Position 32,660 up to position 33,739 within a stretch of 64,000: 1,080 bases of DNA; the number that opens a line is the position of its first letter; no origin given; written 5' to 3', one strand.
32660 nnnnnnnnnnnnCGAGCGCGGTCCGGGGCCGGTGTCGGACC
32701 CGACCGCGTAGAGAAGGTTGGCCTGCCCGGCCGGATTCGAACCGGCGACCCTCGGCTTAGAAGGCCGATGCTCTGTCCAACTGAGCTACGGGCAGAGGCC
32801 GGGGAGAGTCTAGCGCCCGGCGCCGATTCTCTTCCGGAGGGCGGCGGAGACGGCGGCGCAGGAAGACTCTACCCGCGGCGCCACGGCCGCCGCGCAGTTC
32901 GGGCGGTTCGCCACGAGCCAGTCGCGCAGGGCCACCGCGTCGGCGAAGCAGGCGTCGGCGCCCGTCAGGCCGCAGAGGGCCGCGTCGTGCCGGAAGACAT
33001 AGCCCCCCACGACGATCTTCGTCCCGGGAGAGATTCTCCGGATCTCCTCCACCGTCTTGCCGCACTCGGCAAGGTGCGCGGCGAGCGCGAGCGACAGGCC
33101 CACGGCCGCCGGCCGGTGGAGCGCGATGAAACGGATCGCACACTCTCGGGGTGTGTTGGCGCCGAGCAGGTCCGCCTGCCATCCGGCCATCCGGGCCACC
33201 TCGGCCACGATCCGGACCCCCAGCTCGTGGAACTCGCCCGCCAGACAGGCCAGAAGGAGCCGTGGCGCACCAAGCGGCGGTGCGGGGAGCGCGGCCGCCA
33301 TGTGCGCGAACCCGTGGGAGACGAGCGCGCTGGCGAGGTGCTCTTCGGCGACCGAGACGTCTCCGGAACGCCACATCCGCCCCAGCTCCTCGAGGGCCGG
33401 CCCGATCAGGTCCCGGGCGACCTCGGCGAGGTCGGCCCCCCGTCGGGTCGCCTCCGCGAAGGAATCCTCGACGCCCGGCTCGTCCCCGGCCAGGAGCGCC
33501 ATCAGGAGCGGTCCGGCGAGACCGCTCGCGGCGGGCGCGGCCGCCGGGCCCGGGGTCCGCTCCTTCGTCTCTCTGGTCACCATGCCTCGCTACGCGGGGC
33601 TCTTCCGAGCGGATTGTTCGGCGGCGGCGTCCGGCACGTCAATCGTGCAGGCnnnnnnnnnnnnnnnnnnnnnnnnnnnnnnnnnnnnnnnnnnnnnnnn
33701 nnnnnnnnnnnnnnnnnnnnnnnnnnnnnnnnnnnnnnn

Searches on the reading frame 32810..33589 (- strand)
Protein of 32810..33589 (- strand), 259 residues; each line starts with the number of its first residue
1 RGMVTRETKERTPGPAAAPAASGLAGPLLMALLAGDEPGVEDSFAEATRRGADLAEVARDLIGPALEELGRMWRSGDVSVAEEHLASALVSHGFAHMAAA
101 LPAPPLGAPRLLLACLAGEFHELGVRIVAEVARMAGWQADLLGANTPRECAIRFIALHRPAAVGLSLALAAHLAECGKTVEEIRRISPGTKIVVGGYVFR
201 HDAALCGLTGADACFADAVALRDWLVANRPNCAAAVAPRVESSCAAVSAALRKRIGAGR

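Call 25: search_protein_families(library=pfam, proteins=[window:32810-33589:-], max_evalue=0.0001)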
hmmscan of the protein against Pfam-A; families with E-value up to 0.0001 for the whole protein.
window:32810-33589:- (259 aa): 2 families
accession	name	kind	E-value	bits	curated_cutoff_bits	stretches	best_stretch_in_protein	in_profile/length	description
PF02310.24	B12-binding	-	4.2e-21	75.4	32.1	1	110-217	2-112/121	B12 binding domain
PF02607.22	B12-binding_2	-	1.4e-13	51.2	23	1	28-96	5-72/74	B12 binding domain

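Call 78: search_protein_families(library=ncbifam, proteins=[window:32810-33589:-], max_evalue=0.001)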
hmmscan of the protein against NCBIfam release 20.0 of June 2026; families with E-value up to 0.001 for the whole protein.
window:32810-33589:- (259 aa): 6 families
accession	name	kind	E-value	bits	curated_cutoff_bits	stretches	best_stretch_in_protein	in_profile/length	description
NF052513.1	TransRegCarH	equivalog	5.9e-17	61.8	400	1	22-176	81-232/274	HTH-type transcriptional repressor CarH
NF047996.1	corrin_MtgC_2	exception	1.1e-06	28.3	370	1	32-204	12-187/212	glycine betaine-specific corrinoid protein MtgC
TIGR00640.1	acid_CoA_mut_C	subfamily_domain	7.5e-06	26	57.45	1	109-224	3-119/132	methylmalonyl-CoA mutase C-terminal domain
TIGR04367.1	HpnR_B12_rSAM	equivalog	0.0002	20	650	1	121-198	21-99/490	hopanoid C-3 methylase HpnR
TIGR02370.1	pyl_corrinoid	subfamily_domain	0.00029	20.3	215.3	1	31-175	5-151/197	methyltransferase cognate corrinoid protein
NF006944.0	PRK09426.1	equivalog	0.00064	17.8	876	1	108-220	589-702/721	methylmalonyl-CoA mutase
